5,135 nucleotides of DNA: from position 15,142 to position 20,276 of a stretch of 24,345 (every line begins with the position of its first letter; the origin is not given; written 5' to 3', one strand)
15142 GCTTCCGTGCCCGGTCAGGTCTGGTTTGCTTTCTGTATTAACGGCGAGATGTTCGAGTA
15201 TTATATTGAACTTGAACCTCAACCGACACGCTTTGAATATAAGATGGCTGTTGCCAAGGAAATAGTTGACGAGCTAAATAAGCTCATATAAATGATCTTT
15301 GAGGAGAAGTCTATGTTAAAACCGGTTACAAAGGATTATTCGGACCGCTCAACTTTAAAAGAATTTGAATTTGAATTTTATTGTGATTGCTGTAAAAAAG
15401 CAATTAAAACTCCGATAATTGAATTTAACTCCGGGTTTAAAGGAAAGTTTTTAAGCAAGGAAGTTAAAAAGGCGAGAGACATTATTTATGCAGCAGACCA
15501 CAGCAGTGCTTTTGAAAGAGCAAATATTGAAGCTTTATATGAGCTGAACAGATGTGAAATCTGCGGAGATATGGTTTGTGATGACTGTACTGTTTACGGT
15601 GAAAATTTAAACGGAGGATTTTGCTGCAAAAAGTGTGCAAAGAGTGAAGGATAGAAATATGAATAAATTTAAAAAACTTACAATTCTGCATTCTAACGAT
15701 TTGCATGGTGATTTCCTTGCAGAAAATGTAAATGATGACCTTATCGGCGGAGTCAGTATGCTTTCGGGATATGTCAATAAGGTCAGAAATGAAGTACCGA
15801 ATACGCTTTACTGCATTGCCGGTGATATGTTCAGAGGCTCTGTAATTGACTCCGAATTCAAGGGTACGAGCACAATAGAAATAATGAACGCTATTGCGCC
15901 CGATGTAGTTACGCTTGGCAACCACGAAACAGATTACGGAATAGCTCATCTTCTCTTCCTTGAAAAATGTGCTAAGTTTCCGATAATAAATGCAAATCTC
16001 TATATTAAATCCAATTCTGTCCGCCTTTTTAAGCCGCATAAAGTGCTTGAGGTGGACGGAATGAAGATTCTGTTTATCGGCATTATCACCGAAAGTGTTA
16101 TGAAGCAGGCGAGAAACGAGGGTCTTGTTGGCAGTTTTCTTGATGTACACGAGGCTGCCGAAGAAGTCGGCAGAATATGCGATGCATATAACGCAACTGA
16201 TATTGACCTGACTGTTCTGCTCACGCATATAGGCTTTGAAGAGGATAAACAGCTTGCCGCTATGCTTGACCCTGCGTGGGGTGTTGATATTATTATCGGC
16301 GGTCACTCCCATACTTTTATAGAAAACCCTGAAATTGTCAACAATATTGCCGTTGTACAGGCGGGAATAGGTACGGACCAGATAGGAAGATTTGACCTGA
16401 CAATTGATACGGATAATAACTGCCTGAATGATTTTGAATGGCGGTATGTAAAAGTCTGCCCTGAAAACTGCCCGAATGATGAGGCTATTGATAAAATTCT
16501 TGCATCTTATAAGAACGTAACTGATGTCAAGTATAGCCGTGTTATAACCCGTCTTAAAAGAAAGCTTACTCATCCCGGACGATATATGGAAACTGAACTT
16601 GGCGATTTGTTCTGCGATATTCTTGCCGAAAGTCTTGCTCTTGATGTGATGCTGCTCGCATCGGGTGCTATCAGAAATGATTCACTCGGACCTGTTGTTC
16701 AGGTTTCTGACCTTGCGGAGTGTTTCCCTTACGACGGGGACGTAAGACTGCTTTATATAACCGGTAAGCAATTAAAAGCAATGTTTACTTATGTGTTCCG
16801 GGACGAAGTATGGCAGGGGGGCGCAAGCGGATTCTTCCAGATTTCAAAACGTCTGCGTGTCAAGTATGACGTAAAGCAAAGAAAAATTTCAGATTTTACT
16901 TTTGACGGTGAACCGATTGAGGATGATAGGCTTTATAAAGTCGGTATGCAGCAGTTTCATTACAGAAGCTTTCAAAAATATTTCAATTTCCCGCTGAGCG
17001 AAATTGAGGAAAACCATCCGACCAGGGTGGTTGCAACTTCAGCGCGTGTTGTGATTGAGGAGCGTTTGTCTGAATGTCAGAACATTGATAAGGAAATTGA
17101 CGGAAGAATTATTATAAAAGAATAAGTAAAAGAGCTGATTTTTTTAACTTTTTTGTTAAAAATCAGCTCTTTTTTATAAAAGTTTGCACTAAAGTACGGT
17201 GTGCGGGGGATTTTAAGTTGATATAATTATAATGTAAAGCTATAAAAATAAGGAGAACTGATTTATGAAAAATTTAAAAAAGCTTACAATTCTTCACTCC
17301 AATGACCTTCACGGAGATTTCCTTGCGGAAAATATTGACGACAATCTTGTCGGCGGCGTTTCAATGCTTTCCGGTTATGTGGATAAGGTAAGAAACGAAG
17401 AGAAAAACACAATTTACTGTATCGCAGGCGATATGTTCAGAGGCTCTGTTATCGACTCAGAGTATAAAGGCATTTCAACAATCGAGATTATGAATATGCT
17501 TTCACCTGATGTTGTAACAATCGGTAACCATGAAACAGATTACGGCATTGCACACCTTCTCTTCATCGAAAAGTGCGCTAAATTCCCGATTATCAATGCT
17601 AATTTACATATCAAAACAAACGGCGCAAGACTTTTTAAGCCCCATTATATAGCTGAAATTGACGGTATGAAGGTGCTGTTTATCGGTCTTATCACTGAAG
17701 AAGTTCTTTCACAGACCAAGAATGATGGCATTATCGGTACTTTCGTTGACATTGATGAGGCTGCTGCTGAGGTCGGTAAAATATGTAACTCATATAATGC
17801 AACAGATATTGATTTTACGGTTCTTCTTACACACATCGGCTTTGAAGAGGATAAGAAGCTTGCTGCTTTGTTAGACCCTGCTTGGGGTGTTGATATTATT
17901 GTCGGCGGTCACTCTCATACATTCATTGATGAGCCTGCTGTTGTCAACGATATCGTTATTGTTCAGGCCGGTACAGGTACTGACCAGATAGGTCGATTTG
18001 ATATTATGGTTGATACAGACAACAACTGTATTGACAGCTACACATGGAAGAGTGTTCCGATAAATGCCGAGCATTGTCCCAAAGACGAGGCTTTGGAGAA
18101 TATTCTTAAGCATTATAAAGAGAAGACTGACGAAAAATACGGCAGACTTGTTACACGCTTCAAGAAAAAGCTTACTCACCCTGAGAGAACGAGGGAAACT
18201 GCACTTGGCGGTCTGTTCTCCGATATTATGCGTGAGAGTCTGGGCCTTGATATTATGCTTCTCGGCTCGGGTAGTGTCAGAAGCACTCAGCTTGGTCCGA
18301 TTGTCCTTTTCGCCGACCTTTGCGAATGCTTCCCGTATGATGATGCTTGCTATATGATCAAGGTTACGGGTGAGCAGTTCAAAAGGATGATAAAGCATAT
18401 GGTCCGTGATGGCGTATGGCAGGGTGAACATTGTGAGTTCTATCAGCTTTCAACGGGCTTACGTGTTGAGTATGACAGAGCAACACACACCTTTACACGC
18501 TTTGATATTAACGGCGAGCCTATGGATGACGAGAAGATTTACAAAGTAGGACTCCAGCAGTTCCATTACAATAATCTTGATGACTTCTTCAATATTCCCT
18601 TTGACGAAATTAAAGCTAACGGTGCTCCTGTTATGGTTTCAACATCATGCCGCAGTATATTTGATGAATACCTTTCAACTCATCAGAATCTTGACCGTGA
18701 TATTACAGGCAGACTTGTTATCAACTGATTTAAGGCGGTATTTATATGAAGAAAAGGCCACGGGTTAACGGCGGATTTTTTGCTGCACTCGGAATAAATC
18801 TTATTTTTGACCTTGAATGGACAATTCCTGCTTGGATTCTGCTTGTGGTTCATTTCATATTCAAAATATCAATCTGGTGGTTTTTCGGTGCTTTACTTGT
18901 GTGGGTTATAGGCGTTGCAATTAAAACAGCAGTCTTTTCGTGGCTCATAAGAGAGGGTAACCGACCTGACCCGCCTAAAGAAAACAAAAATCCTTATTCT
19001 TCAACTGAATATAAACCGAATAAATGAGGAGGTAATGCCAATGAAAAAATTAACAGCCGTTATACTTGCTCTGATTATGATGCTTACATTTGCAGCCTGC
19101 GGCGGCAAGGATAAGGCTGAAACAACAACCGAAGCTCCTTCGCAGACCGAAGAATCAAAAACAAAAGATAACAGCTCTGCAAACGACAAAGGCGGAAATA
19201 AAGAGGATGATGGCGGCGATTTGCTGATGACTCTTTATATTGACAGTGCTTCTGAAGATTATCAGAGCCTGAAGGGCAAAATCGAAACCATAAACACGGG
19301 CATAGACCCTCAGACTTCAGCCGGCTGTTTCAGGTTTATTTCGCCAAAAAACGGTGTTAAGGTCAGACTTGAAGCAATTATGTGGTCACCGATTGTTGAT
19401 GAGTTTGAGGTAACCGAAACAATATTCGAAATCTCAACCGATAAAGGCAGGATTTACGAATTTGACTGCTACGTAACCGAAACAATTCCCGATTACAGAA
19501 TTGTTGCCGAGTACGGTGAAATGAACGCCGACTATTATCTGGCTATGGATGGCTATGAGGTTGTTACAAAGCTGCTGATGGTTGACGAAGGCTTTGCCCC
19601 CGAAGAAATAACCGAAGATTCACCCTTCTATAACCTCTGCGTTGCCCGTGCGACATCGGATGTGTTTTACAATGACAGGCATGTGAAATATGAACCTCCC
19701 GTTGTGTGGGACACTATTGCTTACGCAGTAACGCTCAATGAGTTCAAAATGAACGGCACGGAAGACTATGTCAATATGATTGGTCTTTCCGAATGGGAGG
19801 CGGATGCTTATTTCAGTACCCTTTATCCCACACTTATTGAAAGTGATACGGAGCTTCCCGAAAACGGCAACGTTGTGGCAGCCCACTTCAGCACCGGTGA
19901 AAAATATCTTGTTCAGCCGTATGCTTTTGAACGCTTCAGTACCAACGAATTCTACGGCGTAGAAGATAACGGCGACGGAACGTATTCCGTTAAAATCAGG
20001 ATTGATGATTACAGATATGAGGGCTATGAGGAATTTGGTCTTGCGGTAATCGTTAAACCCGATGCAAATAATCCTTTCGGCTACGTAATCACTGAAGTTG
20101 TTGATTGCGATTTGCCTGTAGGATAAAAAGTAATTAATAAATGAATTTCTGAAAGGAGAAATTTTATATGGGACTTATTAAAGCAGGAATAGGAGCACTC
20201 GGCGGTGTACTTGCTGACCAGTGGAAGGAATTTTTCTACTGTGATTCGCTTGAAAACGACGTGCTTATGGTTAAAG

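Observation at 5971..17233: An identical 28-nt box at a fixed distance from three promoters defines a compact local regulon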

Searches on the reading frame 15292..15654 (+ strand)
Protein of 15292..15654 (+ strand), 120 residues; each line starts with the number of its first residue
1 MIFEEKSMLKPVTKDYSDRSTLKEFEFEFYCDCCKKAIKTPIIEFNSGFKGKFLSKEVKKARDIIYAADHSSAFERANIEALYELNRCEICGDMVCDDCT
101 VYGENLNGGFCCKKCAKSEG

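Call 9: search_protein_families(library=pfam, proteins=[window:15292-15654:+], max_evalue=0.01)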
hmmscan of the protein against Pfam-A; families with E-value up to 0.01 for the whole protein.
window:15292-15654:+ (120 aa): 0 families

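Call 30: search_protein_families(library=ncbifam, proteins=[window:15292-15654:+], max_evalue=0.1)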
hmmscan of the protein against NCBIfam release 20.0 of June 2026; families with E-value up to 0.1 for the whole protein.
window:15292-15654:+ (120 aa): 1 family
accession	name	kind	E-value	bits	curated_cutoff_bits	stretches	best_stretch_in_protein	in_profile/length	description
NF001752.0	PRK00481.1-1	equivalog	0.081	12.4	221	0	82-107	142-169/242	NAD-dependent protein deacylase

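Call 69: search_protein_families(library=padloc, proteins=[window:15292-15654:+], max_evalue=0.001)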
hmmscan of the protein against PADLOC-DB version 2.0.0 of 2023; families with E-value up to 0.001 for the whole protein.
window:15292-15654:+ (120 aa): 0 families

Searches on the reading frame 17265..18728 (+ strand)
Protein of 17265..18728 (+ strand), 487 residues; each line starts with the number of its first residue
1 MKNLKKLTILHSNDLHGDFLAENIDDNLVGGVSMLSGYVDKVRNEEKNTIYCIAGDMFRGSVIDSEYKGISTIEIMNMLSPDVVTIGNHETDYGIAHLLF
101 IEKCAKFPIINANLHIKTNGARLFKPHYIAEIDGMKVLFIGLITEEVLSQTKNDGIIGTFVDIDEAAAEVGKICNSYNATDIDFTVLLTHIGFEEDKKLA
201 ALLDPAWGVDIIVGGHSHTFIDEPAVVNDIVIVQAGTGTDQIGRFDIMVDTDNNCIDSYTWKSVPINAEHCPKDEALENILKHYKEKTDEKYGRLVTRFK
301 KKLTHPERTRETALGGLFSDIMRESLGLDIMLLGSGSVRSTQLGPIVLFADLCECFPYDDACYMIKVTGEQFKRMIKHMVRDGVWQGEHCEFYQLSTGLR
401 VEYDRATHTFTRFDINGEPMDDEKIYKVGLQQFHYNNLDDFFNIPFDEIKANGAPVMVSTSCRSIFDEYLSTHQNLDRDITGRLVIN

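Call 9: search_protein_families(library=pfam, proteins=[window:17265-18728:+], max_evalue=0.01)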
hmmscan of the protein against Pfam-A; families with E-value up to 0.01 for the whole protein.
window:17265-18728:+ (487 aa): 2 families
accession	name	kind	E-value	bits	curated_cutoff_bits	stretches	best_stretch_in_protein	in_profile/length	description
PF02872.23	5_nucleotid_C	-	1.1e-18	68.3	23.6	1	306-441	16-153/158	5'-nucleotidase, C-terminal domain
PF00149.33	Metallophos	-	1.3e-10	42.5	21.5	1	8-219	2-190/191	Calcineurin-like phosphoesterase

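Call 69: search_protein_families(library=padloc, proteins=[window:17265-18728:+], max_evalue=0.001)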
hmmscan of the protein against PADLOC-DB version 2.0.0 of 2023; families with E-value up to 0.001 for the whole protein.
window:17265-18728:+ (487 aa): 0 families

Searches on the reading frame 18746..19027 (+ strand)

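Call 9: search_protein_families(library=pfam, proteins=[window:18746-19027:+], max_evalue=0.01)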
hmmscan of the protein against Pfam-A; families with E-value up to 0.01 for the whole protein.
window:18746-19027:+ (93 aa): 0 families

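Call 30: search_protein_families(library=ncbifam, proteins=[window:18746-19027:+], max_evalue=0.1)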
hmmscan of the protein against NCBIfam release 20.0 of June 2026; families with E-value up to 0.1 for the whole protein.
window:18746-19027:+ (93 aa): 0 families

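Call 52: search_protein_families(library=pfam, proteins=[window:18746-19027:+], max_evalue=0.05)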
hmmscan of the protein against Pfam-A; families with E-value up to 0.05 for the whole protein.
window:18746-19027:+ (93 aa): 1 family
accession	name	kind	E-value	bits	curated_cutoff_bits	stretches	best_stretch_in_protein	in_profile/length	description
PF20498.3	DUF6728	-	0.023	15.3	27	1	34-56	29-51/55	Family of unknown function (DUF6728)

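Call 69: search_protein_families(library=padloc, proteins=[window:18746-19027:+], max_evalue=0.001)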
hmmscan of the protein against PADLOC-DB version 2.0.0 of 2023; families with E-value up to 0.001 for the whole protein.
window:18746-19027:+ (93 aa): 0 families

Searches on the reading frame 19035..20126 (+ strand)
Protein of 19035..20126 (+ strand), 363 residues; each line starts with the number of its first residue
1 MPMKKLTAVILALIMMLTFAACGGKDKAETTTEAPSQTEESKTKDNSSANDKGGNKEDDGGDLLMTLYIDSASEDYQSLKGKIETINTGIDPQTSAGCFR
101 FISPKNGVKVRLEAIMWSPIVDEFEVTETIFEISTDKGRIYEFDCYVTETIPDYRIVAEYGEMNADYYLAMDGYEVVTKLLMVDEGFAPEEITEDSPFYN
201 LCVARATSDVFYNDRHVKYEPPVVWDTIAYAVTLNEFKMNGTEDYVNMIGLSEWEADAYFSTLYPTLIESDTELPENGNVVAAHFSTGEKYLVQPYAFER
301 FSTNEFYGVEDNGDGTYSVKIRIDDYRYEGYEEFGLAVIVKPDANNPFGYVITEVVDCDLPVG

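Call 9: search_protein_families(library=pfam, proteins=[window:19035-20126:+], max_evalue=0.01)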
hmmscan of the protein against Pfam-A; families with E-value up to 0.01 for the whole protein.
window:19035-20126:+ (363 aa): 0 families

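Call 30: search_protein_families(library=ncbifam, proteins=[window:19035-20126:+], max_evalue=0.1)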
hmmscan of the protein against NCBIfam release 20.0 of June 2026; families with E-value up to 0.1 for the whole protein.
window:19035-20126:+ (363 aa): 11 families
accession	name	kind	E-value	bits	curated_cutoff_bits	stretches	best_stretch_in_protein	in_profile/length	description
NF050142.1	PG1828_fam_lipo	equivalog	1.6e-05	25.5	50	1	3-38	1-37/59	PG1828 family lipoprotein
NF053527.1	lipo_Cory_WKLS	subfamily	0.00079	19.4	105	1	8-49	2-43/166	WKL family lipoprotein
NF045774.1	cytochro_C551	exception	0.0012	18.8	118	1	3-44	1-40/110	cytochrome c551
NF052551.1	EnvBioLpgNMYCTU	equivalog_domain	0.0018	17.6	250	1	3-50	1-51/227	envelope biogenesis lipoprotein LpqN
NF058647.1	lipo_LytA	equivalog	0.0027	17.9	110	1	3-43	1-40/107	acidic lipoprotein LytA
NF040528.1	SP_0198_lipo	equivalog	0.011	15.7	100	1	4-49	1-49/144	SP_0198 family lipoprotein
NF041941.1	lipo_FMN_PplA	exception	0.011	14.9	325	1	4-61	3-62/302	extracellular electron transfer flavoprotein PplA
NF047408.1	SA0632_fam_LP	equivalog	0.015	14.9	70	1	3-43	1-40/68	SA0632 family lipoprotein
NF041193.1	lipo_SP0191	subfamily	0.03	14.4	75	1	3-48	1-44/190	SP0191 family lipoprotein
NF007769.1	PRK10455.1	equivalog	0.054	13.8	174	1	3-46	1-43/160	ATP-independent periplasmic protein-refolding chaperone Spy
NF041428.1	TrsH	subfamily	0.068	13.3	150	0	3-46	1-41/149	TrsH/TraH family protein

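Call 52: search_protein_families(library=pfam, proteins=[window:19035-20126:+], max_evalue=0.05)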
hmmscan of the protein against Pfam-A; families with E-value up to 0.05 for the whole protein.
window:19035-20126:+ (363 aa): 1 family
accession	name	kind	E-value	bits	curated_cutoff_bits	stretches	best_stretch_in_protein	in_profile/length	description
PF25184.1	YxzE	-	0.029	15.8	40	1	4-62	2-58/65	YxzE-like putative bacteriocin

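Call 69: search_protein_families(library=padloc, proteins=[window:19035-20126:+], max_evalue=0.001)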
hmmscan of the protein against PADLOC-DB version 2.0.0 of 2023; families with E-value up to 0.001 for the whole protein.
window:19035-20126:+ (363 aa): 0 families
